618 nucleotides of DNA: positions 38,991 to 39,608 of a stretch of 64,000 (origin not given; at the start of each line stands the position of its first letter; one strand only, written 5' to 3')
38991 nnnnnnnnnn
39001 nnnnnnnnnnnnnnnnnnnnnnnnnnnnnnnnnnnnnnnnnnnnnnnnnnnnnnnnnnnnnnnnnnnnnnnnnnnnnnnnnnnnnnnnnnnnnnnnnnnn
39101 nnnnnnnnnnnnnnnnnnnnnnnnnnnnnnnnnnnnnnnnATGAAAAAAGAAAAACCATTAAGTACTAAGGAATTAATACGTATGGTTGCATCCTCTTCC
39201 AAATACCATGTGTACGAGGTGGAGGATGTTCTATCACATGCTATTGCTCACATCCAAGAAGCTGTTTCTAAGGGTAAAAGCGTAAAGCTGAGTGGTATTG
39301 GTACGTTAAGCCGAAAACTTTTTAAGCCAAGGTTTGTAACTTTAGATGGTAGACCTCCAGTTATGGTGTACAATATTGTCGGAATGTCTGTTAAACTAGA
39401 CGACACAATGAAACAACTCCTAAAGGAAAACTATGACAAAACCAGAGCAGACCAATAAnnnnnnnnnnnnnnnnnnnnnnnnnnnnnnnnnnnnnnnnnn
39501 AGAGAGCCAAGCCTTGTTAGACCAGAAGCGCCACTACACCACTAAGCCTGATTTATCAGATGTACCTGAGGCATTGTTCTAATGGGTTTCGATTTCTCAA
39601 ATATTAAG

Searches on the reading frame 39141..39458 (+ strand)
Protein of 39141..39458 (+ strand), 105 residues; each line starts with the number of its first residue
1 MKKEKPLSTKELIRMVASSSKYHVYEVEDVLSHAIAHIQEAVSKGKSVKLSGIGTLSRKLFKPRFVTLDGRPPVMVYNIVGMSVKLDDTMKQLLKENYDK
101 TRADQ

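Call 79: search_dna_similar(query=window:39141-39458:+, collection=phages, mode=protein, max_evalue=0.001, max_rows=25)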
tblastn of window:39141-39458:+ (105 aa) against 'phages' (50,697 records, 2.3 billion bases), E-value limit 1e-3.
Records with a match: 2; places in all: 2; records where one place covers at least 80% of the query: 2.
Best place of each record, by identity: <60% 2.
By first word of the organism name: Limnohabitans 1; Curvibacter 1.
By host as written in the record: Limnohabitans sp. DCL3 1; Curvibacter sp. IMCC26059 1.
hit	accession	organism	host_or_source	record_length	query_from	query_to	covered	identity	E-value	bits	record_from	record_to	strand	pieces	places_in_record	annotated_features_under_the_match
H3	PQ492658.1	Limnohabitans phage DC31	Limnohabitans sp. DCL3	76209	3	101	94%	38.0%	1e-13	70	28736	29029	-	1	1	hypothetical protein (x3)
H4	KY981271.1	Curvibacter phage P26059A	Curvibacter sp. IMCC26059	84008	11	101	87%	30.4%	4e-5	46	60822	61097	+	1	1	integration host factor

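Call 80: search_protein_families(library=pfam, proteins=[window:39141-39458:+], max_evalue=0.01)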
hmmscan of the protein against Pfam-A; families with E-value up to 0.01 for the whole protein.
window:39141-39458:+ (105 aa): 3 families
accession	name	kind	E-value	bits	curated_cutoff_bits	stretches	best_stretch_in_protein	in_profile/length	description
PF00216.26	Bac_DNA_binding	-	1.6e-07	31.9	22.4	1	8-64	2-58/90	Bacterial DNA-binding protein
PF18291.6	HU-HIG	-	5.6e-07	30.1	26.2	1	3-60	28-85/125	HU domain fused to wHTH, Ig, or Glycine-rich motif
PF18175.6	HU-CCDC81_bac_2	-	0.0017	18.6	35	1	12-59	3-50/70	CCDC81-like prokaryotic HU domain 2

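Call 82: get_annotated_region(hit=H3, flank=300)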
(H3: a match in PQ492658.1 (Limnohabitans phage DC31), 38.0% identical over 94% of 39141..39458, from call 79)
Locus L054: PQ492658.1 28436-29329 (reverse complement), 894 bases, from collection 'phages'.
description: Limnohabitans phage DC31, complete genome.
organism: Limnohabitans phage DC31 (NCBI taxid 2883572)
taxonomy: Viruses; Duplodnaviria; Heunggongvirae; Uroviricota; Caudoviricetes; Pakpunavirus
host: Limnohabitans sp. DCL3; source: freshwater; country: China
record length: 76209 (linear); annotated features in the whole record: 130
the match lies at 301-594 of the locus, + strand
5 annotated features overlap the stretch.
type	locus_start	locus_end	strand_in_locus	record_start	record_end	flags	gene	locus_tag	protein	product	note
CDS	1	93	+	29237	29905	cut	-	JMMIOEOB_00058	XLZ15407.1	putative flavin-dependent thymidylate synthase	-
CDS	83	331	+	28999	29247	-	-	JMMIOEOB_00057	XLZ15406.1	hypothetical protein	-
CDS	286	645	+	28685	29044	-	-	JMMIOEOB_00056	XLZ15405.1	hypothetical protein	-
CDS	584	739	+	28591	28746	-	-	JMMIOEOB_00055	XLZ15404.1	hypothetical protein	-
CDS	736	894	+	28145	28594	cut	-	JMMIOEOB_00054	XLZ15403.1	hypothetical protein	-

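Call 83: get_annotated_region(hit=H4, flank=300)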
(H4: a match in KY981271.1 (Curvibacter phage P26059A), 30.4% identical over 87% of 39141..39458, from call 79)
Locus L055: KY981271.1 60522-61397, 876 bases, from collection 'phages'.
description: Curvibacter phage P26059A, complete genome.
organism: Curvibacter phage P26059A (NCBI taxid 1983783)
taxonomy: Viruses; Duplodnaviria; Heunggongvirae; Uroviricota; Caudoviricetes
host: Curvibacter sp. IMCC26059; source: -; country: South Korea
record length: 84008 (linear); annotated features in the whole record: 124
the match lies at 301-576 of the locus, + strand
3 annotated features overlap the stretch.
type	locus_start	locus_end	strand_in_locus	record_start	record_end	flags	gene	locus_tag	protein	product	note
CDS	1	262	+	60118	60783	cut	-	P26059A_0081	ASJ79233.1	thymidylate synthase complementing protein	-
CDS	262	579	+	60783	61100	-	-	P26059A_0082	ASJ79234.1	integration host factor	Integration host factor, IHF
CDS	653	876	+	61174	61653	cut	-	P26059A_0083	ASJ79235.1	hypothetical protein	-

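Call 85: find_related_loci(query=A5, collection=viral_contigs, flank=500)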
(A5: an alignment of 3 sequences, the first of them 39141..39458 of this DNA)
Query A5 (105 aa) in viral_contigs; peptide patterns used: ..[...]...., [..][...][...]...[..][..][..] (x = any residue, [..] = any of these).
105 stretches matched a pattern; 12 encode a relative of the query (tblastn E <= 1e-3); 12 distinct loci.
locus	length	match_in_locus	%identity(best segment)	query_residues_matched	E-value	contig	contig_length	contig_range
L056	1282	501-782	62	6-99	4e-39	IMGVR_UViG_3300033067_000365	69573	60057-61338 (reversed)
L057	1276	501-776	47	5-95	8e-22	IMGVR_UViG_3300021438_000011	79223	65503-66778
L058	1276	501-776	47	5-95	8e-22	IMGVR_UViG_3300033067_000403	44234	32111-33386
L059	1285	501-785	42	3-98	1e-18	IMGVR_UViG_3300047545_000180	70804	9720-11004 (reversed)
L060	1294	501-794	40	3-101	3e-18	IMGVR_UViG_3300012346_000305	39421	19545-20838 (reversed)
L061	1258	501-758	43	5-98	3e-18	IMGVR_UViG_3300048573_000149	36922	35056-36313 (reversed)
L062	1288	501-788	41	3-99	3e-18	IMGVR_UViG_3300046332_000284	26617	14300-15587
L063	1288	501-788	39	2-98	4e-16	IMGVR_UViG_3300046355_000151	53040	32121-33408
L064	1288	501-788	39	2-98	5e-16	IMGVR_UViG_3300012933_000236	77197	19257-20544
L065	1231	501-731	33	7-93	1e-10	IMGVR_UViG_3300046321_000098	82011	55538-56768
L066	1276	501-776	30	11-101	5e-10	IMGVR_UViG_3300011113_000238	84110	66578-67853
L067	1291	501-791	42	2-99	2e-18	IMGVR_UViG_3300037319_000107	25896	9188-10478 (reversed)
